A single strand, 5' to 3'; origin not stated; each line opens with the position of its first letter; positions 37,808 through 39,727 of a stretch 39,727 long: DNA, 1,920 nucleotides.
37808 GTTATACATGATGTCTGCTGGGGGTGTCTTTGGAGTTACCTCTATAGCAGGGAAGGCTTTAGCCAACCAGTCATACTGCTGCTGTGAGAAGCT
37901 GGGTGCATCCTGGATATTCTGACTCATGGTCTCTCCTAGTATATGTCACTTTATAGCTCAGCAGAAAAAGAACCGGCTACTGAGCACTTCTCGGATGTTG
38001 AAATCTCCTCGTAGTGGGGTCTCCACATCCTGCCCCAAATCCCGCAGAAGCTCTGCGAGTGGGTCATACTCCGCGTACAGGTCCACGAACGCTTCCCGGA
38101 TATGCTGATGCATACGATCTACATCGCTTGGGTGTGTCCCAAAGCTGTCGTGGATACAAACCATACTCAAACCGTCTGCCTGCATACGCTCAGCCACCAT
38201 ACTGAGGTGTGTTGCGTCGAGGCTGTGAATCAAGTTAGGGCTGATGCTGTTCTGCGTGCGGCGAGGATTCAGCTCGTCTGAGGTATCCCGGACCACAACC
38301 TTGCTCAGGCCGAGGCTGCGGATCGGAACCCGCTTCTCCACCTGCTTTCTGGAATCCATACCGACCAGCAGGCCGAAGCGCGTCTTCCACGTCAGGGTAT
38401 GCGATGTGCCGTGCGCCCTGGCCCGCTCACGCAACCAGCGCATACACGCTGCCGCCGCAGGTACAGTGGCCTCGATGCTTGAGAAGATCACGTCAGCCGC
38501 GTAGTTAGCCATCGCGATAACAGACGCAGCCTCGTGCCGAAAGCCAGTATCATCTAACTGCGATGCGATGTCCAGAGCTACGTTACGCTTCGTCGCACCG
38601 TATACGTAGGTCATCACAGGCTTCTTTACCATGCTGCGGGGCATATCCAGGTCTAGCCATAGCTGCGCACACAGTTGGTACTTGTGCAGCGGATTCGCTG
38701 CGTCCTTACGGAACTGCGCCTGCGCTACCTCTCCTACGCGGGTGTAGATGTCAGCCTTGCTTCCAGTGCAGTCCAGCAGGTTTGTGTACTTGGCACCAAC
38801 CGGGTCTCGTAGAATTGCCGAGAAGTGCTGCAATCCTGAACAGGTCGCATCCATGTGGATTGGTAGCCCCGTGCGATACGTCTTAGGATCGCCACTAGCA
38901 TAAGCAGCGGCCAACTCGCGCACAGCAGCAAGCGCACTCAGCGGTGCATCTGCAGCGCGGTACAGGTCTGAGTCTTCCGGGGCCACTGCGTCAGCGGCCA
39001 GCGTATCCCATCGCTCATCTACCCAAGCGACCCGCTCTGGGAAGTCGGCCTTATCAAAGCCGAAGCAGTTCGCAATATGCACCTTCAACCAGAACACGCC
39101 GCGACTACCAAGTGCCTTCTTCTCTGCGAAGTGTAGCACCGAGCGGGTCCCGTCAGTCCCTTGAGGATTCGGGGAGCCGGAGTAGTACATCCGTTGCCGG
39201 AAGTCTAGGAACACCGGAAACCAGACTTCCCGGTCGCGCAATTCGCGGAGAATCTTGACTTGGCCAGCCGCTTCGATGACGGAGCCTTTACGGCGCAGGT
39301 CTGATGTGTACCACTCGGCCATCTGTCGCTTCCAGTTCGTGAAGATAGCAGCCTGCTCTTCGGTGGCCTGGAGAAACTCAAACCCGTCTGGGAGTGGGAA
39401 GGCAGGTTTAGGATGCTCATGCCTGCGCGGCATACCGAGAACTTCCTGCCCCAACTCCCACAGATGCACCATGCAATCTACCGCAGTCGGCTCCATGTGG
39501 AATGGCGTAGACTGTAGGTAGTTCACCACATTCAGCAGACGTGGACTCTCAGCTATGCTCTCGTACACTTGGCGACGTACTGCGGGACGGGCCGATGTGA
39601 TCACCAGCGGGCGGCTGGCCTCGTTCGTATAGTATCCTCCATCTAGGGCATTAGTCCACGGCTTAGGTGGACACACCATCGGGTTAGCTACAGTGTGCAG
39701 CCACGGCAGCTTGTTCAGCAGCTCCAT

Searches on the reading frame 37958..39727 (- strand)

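Call 74: search_protein_families(library=phrogs, proteins=[window:37958-39727:-], max_evalue=0.001)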
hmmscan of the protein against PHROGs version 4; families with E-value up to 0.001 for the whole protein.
window:37958-39727:- (589 aa): 4 families
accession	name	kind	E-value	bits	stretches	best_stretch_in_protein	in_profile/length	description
phrog_414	-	DNA, RNA and nucleotide metabolism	8.5e-191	637.2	1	7-589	227-816/816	RNA polymerase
phrog_2166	-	DNA, RNA and nucleotide metabolism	2.3e-58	199.3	1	15-380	174-503/505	N4-like RNA polymerase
phrog_2051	-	DNA, RNA and nucleotide metabolism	2.5e-50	172.7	2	213-518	9-260/401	RNA polymerase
phrog_20599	-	DNA, RNA and nucleotide metabolism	4.9e-11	43.6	1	213-338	9-120/149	RNA polymerase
